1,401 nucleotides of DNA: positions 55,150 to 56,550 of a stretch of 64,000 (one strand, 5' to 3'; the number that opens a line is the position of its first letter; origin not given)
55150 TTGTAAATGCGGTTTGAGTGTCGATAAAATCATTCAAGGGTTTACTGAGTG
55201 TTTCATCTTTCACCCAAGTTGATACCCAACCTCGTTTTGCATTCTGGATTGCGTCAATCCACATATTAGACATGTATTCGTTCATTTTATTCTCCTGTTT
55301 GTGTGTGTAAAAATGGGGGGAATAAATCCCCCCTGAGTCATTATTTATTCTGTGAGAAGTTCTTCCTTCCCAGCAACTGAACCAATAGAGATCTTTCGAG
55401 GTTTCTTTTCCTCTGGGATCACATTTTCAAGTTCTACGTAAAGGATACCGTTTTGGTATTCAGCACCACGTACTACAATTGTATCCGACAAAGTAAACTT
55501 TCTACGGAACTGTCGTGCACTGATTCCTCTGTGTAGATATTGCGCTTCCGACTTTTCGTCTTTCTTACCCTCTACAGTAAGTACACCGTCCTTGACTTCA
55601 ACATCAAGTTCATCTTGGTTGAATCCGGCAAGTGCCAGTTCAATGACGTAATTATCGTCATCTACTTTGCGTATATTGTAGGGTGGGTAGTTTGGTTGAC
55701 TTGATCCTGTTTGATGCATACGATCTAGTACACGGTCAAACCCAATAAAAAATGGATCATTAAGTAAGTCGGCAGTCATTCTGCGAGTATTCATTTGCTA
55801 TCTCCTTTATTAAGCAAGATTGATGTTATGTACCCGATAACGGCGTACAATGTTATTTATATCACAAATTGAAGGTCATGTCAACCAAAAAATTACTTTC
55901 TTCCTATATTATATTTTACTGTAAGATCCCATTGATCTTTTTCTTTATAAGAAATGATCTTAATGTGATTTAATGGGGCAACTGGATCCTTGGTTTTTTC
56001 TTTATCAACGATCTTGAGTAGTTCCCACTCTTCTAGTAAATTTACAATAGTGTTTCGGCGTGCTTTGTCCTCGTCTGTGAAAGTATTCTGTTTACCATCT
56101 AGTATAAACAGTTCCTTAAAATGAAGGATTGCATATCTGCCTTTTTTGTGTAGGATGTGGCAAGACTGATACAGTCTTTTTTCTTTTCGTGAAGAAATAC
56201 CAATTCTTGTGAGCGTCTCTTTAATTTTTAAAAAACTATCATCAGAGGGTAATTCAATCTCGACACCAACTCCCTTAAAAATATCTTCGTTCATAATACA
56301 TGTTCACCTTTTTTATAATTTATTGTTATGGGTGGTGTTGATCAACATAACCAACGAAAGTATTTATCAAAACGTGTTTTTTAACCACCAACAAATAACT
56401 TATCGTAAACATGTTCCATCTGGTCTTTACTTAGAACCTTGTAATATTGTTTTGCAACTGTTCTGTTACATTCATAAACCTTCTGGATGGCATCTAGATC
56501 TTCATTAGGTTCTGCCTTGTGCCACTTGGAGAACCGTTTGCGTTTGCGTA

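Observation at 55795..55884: Phage hsp20 appears to carry a ROSE RNA thermometer under a dual early/late promoter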

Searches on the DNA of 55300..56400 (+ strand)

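Call 4: search_rna_families(source=window, start=55300, end=56400, threshold=evalue, max_evalue=10, show_alignments=5)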
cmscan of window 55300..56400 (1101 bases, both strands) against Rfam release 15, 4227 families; matches with E-value up to 10: 8.
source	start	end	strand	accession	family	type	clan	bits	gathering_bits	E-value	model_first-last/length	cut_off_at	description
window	55789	55852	-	RF02523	ROSE_3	Cis-reg; thermoregulator;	-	22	43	0.061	1-69/69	no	Repression of heat shock gene expression (ROSE) element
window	55909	56018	-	RF01584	snoR03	Gene; snRNA; snoRNA; HACA-box;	-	21.1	80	7.3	1-163/163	no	small nucleolar RNA snoR03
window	56177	56235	+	RF00477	snosnR66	Gene; snRNA; snoRNA; CD-box;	-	19.4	65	5.7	1-104/104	no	Small nucleolar RNA snR66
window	56331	56391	+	RF01626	ceN30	Gene; snRNA; snoRNA; CD-box;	-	18.7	65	0.59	1-73/73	no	Caenorhabditis snoRNA ceN30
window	55792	55866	-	RF02980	freshwater-2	Cis-reg;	-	17.3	49.9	7.8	1-84/84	no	freshwater-2 RNA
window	56116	56216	+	RF01906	HOTAIR_3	Gene; lncRNA;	-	15.8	80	0.9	1-98/98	no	HOTAIR conserved region 3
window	55314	55333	-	RF01785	blv_FSE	Cis-reg; frameshift_element;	-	15.7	34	6.6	1-21/27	no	ribosomal frameshift site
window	55315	55341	+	RF01785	blv_FSE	Cis-reg; frameshift_element;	-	15.2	34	8.8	1-27/27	no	ribosomal frameshift site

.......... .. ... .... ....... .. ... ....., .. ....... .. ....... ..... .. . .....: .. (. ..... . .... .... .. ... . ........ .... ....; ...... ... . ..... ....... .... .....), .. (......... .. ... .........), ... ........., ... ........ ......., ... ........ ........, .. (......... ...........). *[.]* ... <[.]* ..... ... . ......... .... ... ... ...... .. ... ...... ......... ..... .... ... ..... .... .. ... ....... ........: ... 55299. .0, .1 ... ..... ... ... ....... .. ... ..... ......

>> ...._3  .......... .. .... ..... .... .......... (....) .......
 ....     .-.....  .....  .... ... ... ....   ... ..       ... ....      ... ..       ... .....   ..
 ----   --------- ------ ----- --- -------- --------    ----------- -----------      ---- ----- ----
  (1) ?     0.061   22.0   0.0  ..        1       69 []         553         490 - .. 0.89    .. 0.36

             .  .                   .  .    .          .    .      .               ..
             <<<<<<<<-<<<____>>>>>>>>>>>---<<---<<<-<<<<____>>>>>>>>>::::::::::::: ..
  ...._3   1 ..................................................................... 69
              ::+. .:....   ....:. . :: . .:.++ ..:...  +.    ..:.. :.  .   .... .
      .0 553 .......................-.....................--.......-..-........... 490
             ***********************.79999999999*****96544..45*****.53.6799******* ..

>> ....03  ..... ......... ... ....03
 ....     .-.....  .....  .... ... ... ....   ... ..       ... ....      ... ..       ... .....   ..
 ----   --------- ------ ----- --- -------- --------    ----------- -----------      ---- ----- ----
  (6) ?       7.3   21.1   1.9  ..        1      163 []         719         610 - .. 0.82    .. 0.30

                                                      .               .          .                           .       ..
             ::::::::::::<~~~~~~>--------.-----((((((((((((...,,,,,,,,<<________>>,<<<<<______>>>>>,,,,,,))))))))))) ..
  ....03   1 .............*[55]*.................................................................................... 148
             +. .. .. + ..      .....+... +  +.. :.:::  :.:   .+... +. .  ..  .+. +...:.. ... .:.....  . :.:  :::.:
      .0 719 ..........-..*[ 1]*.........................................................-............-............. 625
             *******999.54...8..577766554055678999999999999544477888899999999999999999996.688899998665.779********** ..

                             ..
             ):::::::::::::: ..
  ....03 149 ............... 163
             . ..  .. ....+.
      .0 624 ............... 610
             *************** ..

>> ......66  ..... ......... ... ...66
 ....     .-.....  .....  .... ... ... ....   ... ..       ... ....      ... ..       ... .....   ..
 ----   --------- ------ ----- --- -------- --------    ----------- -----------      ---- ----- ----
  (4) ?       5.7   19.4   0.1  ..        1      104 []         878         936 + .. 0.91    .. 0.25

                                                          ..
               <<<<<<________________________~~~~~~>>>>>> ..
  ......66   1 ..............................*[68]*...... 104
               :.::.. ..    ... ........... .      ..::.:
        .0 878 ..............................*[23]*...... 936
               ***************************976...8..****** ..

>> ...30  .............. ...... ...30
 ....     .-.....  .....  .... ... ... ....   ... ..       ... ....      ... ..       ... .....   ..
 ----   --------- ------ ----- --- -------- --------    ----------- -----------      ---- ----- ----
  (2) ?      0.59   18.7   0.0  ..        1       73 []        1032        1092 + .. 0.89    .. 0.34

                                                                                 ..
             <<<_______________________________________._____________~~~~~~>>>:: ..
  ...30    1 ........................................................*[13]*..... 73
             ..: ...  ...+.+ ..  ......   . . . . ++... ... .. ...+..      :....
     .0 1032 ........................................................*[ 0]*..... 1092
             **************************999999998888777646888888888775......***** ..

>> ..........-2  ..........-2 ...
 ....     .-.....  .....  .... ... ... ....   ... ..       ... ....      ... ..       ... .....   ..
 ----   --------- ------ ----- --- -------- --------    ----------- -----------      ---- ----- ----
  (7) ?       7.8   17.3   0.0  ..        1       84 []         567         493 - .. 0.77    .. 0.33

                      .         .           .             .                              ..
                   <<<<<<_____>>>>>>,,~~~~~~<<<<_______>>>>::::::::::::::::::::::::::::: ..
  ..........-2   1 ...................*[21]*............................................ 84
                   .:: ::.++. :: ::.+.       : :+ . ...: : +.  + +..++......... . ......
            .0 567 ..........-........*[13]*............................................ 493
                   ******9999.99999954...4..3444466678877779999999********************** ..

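Call 6: search_dna_similar(query=window:55300-56300:+, collection=phages, mode=distant, max_rows=40)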
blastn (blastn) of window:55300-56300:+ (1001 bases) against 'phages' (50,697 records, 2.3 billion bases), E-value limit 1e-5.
Records with a match: 377; places in all: 377; records where one place covers at least 80% of the query: 0.
Best place of each record, by identity: 80-90% 2; 60-80% 375.
By first word of the organism name: Synechococcus 158; Escherichia 90; Cyanophage 30; Enterobacter 17; Cronobacter 17; Klebsiella 11; Prochlorococcus 10; Shigella 9; Sinorhizobium 7; Marine 6; and 9 more.
By host as written in the record: - 120; Escherichia coli 33; Synechococcus sp. 22; Synechococcus 16; Synechococcus sp. WH7803 9; Cronobacter sakazakii 9; Escherichia coli B 9; Escherichia coli str. K-12 substr. MG1655 8; and 80 more.
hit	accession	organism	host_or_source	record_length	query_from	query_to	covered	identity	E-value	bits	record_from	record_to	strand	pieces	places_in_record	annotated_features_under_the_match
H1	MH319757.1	Marine virus AG-345-O18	single cell amplified by WGA-X; seawater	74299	594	946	35%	67.6%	2e-22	113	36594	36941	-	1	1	record has no annotation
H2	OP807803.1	Synechococcus phage MS29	South China Sea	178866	597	935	34%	68.0%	2e-17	97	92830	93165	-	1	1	record has no annotation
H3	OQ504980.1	Synechococcus phage S-MS29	Synechococcus sp. MW02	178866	597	935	34%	68.0%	2e-17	97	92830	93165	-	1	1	translational repressor of early genes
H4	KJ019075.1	Synechococcus phage ACG-2014d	-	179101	598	925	33%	68.0%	1e-12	82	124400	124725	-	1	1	translation repressor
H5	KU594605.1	Cyanophage S-RIM50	Synechococcus sp.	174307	598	920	32%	68.7%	1e-19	104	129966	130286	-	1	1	RegA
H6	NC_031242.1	Cyanophage S-RIM50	Synechococcus sp.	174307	598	920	32%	68.7%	1e-19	104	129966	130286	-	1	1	translation repressor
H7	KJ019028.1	Synechococcus phage ACG-2014d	-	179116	598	921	32%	67.9%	4e-12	79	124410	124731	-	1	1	translation repressor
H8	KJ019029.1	Synechococcus phage ACG-2014d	-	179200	598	921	32%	67.9%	4e-12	79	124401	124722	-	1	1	translation repressor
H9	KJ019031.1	Synechococcus phage ACG-2014d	-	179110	598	921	32%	67.9%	4e-12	79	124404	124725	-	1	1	translation repressor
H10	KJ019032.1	Synechococcus phage ACG-2014d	-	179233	598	921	32%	67.9%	4e-12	79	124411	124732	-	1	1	translation repressor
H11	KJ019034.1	Synechococcus phage ACG-2014d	-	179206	598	921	32%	67.9%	4e-12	79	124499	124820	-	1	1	translation repressor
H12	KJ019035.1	Synechococcus phage ACG-2014d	-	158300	598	921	32%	67.9%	4e-12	79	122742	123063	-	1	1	translation repressor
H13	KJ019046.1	Synechococcus phage ACG-2014d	-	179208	598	921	32%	67.9%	4e-12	79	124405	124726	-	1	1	translation repressor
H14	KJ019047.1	Synechococcus phage ACG-2014d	-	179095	598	921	32%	67.9%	4e-12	79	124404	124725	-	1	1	translation repressor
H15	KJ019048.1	Synechococcus phage ACG-2014d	-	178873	598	921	32%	67.9%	4e-12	79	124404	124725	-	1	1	translation repressor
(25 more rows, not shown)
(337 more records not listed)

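Call 14: search_rna_families(sources=[L002, L004, L006, L007, L008, L010, L011, L014, L017, L020, L027, L029, L031, L038, L042, L054, L058, L059, L063, L071], threshold=evalue, max_evalue=1, show_alignments=3)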
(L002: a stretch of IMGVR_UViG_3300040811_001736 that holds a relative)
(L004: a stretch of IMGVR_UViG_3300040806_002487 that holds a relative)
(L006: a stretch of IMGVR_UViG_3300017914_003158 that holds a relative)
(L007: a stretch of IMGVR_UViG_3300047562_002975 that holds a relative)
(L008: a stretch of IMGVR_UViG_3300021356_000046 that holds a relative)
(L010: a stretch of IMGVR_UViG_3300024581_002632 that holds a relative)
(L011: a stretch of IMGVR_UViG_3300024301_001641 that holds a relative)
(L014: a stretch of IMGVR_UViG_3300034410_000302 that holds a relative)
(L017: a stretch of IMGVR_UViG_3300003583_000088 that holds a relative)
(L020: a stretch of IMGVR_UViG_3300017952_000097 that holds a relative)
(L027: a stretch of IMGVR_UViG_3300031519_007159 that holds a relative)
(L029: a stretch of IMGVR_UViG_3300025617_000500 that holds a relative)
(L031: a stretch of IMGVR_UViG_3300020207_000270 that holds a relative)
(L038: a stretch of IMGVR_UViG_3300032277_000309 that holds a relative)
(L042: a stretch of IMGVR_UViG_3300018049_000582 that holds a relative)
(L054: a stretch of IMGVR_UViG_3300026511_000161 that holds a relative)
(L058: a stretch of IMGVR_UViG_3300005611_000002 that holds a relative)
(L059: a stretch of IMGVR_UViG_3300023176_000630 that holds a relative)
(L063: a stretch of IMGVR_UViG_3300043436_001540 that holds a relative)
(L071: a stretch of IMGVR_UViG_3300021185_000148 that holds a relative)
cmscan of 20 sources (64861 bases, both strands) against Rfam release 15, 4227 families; matches with E-value up to 1: 7.
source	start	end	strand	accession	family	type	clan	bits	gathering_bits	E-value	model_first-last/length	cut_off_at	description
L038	1442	1506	+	RF02523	ROSE_3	Cis-reg; thermoregulator;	-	37.6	43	0.0004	1-69/69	no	Repression of heat shock gene expression (ROSE) element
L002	1440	1506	+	RF02523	ROSE_3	Cis-reg; thermoregulator;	-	34.1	43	0.0031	1-69/69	no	Repression of heat shock gene expression (ROSE) element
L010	1437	1500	+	RF02523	ROSE_3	Cis-reg; thermoregulator;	-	31.6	43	0.013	1-69/69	no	Repression of heat shock gene expression (ROSE) element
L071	2422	2457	+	RF03210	mir-7359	Gene; miRNA;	-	29.7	90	0.15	1-56/56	no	mir-7359 microRNA precursor family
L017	1444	1506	+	RF02523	ROSE_3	Cis-reg; thermoregulator;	-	29.6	43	0.044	1-69/69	no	Repression of heat shock gene expression (ROSE) element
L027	1402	1500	+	RF02523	ROSE_3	Cis-reg; thermoregulator;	-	27.1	43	0.18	1-69/69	no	Repression of heat shock gene expression (ROSE) element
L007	1446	1506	+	RF02523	ROSE_3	Cis-reg; thermoregulator;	-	25.4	43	0.5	1-69/69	no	Repression of heat shock gene expression (ROSE) element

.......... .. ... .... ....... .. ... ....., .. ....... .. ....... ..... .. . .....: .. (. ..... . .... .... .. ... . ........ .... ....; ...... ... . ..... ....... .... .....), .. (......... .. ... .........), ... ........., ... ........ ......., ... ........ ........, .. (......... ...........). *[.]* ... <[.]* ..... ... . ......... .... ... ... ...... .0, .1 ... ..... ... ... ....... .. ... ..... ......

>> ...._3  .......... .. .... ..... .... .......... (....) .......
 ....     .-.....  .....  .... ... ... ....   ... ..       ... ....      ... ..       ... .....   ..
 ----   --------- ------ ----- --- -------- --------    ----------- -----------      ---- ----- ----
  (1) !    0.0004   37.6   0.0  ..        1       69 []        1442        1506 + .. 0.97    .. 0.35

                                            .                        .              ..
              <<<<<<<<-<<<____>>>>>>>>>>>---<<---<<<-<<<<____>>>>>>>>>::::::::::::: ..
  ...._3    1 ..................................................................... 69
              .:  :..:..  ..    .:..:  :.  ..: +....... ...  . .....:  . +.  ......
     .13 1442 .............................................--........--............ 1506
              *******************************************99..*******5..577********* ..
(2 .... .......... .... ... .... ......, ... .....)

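Call 21: build_rna_model(alignment_id=A3, structure=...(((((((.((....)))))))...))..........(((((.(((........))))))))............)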
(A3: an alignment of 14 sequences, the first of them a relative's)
Model R1 built from alignment A3 (14 sequences, 76 columns); structure: as given.
model positions 68; base pairs 17; branch points 1; effective number of sequences 3.66; information 0.827 bits per position. Calibrated on 0.2 Mb of random sequence (short: E-values are rough).
structure used (alignment columns):
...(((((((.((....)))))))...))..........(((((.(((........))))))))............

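Call 22: search_with_rna_model(model_id=R1, sources=[window, L001, L002, L004, L006, L007, L008, L009, L010, L011, L013, L014, L015, L017, L019, L020, L021, L023, L025, L027, L028, L029, L031, L033, L034, L036, L037, L038, L039, L041, L042, L043, L045, L046, L050, L054, L056, L058, L059, L063, L064, L065, L066, L068, L070, L071, L073, L076, L078, L079, L080], max_evalue=1, make_alignment=true)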
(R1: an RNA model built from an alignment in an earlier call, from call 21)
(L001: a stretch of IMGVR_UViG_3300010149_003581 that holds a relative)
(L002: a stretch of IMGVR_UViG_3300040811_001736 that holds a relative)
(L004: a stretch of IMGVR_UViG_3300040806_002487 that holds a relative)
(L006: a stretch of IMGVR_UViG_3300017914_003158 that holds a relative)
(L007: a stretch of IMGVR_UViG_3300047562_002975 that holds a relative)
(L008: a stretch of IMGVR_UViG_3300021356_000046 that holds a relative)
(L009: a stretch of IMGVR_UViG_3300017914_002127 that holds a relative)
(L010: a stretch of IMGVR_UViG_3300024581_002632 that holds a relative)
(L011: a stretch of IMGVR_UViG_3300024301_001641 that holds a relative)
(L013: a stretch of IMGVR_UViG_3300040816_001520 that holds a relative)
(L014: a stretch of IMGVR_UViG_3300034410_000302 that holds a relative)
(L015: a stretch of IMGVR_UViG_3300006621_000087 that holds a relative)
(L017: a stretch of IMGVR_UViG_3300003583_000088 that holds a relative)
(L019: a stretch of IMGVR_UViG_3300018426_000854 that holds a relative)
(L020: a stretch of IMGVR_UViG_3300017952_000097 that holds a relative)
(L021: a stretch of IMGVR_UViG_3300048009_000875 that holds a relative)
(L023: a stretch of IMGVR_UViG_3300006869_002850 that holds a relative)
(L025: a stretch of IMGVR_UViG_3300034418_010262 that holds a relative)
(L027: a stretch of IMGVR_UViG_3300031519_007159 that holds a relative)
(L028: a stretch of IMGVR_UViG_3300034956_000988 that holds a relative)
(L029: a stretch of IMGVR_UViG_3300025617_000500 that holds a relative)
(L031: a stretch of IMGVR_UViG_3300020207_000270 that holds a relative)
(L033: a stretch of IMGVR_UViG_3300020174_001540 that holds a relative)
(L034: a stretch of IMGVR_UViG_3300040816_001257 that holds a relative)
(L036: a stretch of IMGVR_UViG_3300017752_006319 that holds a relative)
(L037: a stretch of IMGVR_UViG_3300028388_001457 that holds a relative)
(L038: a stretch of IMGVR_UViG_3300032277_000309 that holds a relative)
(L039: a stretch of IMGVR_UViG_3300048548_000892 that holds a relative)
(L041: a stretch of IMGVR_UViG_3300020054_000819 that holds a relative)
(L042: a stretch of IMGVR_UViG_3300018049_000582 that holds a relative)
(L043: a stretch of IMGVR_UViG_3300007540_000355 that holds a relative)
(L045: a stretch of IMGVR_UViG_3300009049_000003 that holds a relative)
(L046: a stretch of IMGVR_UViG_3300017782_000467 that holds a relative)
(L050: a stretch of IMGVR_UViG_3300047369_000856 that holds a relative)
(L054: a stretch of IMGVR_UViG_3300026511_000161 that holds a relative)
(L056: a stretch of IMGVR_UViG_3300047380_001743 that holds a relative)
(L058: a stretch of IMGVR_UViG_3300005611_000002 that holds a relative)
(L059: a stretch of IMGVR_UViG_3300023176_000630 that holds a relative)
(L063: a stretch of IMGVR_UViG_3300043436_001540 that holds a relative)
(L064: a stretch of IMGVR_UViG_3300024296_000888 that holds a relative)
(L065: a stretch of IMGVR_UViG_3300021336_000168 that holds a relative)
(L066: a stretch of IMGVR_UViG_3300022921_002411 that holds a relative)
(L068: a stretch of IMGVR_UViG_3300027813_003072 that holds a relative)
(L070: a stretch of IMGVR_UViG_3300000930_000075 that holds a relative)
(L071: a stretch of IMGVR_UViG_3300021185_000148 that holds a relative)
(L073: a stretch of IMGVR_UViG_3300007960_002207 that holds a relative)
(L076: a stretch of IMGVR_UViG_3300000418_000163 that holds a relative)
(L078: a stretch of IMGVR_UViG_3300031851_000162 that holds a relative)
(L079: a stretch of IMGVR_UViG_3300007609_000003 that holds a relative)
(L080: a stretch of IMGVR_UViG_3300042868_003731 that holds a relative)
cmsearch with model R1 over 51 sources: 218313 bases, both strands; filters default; matches with E-value up to 1: 54.
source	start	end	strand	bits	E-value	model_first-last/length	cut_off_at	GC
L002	1438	1506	+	83.9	3.9e-17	1-68/68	no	0.33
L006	1440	1506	+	83.1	6.1e-17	1-68/68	no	0.36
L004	1438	1506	+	82.9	6.8e-17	1-68/68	no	0.3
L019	1441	1506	+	79.2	5e-16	1-68/68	no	0.32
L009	1442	1506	+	79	5.5e-16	1-68/68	no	0.38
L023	1436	1506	+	77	1.6e-15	1-68/68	no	0.34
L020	1436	1506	+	76.1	2.7e-15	1-68/68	no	0.35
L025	1442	1506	+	74.7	5.9e-15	1-68/68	no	0.32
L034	1439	1506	+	74.6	6.4e-15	1-68/68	no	0.31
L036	1439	1506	+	73.9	9.1e-15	1-68/68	no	0.34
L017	1442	1506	+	72.9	1.6e-14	1-68/68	no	0.34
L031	1439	1506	+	66.8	4.3e-13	1-68/68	no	0.35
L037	1429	1500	+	65.6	8.6e-13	1-68/68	no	0.32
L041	1438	1506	+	65.6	8.6e-13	1-68/68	no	0.36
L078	1460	1528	+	64.3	1.7e-12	1-68/68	no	0.33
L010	1435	1500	+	63.4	2.7e-12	1-68/68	no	0.3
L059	1301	1369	+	63.3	3e-12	1-68/68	no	0.36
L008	1438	1500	+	62.1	5.7e-12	1-68/68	no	0.38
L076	1442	1506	+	53.1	7.8e-10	1-68/68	no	0.35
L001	1441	1506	+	51.9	1.5e-09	1-68/68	no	0.35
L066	80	147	+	51.4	2e-09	1-68/68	no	0.35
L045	1442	1506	+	51.2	2.2e-09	1-68/68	no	0.31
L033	1442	1506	+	50.6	3e-09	1-68/68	no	0.31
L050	1439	1506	+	47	2.1e-08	1-68/68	no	0.37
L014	1436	1500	+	46.2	3.3e-08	1-68/68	no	0.32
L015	1450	1500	+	45.5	4.9e-08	1-68/68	no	0.29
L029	1442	1506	+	45.1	6.2e-08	1-68/68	no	0.31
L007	1441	1506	+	44.1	1.1e-07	1-68/68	no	0.41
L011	1433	1497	+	42.1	3.1e-07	1-68/68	no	0.35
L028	1431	1494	+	41.8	3.7e-07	1-68/68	no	0.38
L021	1436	1500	+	41.6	4e-07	1-68/68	no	0.32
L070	1443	1506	+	41.3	4.9e-07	1-68/68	no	0.33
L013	1411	1500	+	40.6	7.1e-07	1-68/68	no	0.41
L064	1443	1506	+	40.1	9.3e-07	1-68/68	no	0.34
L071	1441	1507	+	38.2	2.6e-06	1-68/68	no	0.36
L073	1444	1506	+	36.7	5.8e-06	1-68/68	no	0.37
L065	1307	1372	+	34.3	2.1e-05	1-68/68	no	0.35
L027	1437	1500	+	33.9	2.7e-05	1-68/68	no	0.33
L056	1443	1506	+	33.9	2.7e-05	1-68/68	no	0.33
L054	1443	1506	+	33.1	4.2e-05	1-68/68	no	0.33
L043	1430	1491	+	32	7.5e-05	1-68/68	no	0.39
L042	1413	1492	+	28.2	0.00061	1-68/68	no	0.41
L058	1417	1478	+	27.1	0.0011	1-68/68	no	0.45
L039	1441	1506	+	26.9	0.0013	1-68/68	no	0.33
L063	1434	1494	+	26.7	0.0014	1-68/68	no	0.36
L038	1440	1506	+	23.4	0.0082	1-68/68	no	0.36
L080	1417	1479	+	23.3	0.0089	1-68/68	no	0.48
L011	1407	1429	+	22.9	0.011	4-26/68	no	0.52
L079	1414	1474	+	22.5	0.013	1-68/68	no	0.52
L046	1440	1506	+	21.1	0.029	1-68/68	no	0.36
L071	2424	2479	+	16.4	0.38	1-68/68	no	0.29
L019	1959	2011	+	15.8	0.53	1-68/68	no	0.45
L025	1956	2008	+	15.8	0.53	1-68/68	no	0.45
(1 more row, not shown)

Alignment A4: 54 matches aligned to the model, 151 columns, each read 5' to 3' on its own strand. Consensus structure (alignment columns), stored with it:
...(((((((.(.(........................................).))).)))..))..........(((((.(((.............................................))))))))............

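Call 23: search_with_rna_model(model_id=R1, sources=[window, L002, L004, L006, L007, L008, L009, L010, L017, L019, L020, L023, L025, L029, L031, L033, L034, L036, L037, L038, L039, L041, L045, L046, L050, L054, L056, L059, L063, L064, L066, L070, L071, L073, L076, L078], max_evalue=0.05, make_alignment=true)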
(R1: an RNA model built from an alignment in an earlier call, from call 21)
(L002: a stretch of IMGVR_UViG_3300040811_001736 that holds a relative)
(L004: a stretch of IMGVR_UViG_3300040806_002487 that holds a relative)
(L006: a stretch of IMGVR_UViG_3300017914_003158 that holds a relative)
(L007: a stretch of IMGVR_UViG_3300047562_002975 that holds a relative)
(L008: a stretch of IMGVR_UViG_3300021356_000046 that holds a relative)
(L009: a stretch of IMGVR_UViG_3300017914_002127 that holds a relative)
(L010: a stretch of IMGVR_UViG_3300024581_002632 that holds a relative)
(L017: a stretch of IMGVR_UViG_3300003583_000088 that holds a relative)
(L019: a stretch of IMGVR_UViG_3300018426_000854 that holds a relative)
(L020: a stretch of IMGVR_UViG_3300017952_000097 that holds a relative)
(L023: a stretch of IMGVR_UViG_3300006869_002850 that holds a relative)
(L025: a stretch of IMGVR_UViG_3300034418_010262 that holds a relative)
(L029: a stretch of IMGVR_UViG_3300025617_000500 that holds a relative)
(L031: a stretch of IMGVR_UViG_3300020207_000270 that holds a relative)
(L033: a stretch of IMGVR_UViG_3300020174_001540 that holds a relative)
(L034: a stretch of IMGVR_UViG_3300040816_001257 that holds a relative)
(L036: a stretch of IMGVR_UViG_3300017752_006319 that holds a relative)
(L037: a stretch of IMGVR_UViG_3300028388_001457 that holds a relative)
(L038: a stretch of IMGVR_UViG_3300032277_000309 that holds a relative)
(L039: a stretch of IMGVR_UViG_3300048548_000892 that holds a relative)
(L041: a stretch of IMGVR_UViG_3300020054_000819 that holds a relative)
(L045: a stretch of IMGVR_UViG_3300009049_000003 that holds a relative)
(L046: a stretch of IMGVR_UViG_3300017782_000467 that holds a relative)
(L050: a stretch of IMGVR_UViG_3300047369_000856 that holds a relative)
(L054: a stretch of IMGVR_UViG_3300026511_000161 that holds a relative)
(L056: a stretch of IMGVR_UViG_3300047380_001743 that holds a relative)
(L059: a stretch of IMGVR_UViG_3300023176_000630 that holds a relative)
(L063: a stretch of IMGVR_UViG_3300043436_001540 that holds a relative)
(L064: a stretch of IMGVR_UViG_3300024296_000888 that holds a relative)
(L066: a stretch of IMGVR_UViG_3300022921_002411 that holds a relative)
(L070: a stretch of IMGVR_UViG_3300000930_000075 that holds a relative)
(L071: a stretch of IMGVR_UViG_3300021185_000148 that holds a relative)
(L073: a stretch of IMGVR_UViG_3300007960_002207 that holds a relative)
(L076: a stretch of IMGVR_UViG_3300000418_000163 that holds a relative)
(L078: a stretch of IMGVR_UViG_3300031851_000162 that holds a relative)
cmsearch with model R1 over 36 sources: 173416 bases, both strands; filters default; matches with E-value up to 0.05: 36.
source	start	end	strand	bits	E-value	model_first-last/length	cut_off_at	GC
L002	1438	1506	+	83.9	3.1e-17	1-68/68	no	0.33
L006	1440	1506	+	83.1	4.8e-17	1-68/68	no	0.36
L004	1438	1506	+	82.9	5.4e-17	1-68/68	no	0.3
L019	1441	1506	+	79.2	4e-16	1-68/68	no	0.32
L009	1442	1506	+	79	4.4e-16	1-68/68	no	0.38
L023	1436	1506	+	77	1.3e-15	1-68/68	no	0.34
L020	1436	1506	+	76.1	2.2e-15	1-68/68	no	0.35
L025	1442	1506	+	74.7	4.7e-15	1-68/68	no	0.32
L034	1439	1506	+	74.6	5.1e-15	1-68/68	no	0.31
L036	1439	1506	+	73.9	7.2e-15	1-68/68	no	0.34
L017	1442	1506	+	72.9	1.3e-14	1-68/68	no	0.34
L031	1439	1506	+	66.8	3.4e-13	1-68/68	no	0.35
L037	1429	1500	+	65.6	6.8e-13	1-68/68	no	0.32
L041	1438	1506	+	65.6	6.8e-13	1-68/68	no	0.36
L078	1460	1528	+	64.3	1.3e-12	1-68/68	no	0.33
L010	1435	1500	+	63.4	2.2e-12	1-68/68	no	0.3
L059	1301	1369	+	63.3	2.4e-12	1-68/68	no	0.36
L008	1438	1500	+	62.1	4.5e-12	1-68/68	no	0.38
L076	1442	1506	+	53.1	6.2e-10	1-68/68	no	0.35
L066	80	147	+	51.4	1.6e-09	1-68/68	no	0.35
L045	1442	1506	+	51.2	1.7e-09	1-68/68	no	0.31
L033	1442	1506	+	50.6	2.3e-09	1-68/68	no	0.31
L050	1439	1506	+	47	1.7e-08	1-68/68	no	0.37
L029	1442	1506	+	45.1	4.9e-08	1-68/68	no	0.31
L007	1441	1506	+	44.1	8.4e-08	1-68/68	no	0.41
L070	1443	1506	+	41.3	3.9e-07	1-68/68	no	0.33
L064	1443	1506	+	40.1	7.4e-07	1-68/68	no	0.34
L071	1441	1507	+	38.2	2.1e-06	1-68/68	no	0.36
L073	1444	1506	+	36.7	4.6e-06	1-68/68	no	0.37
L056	1443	1506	+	33.9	2.1e-05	1-68/68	no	0.33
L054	1443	1506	+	33.1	3.4e-05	1-68/68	no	0.33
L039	1441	1506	+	26.9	0.001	1-68/68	no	0.33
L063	1434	1494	+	26.7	0.0011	1-68/68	no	0.36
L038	1440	1506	+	23.4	0.0065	1-68/68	no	0.36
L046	1440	1506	+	21.1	0.023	1-68/68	no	0.36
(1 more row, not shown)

Alignment A5: 36 matches aligned to the model, 95 columns, each read 5' to 3' on its own strand. Consensus structure (alignment columns), stored with it:
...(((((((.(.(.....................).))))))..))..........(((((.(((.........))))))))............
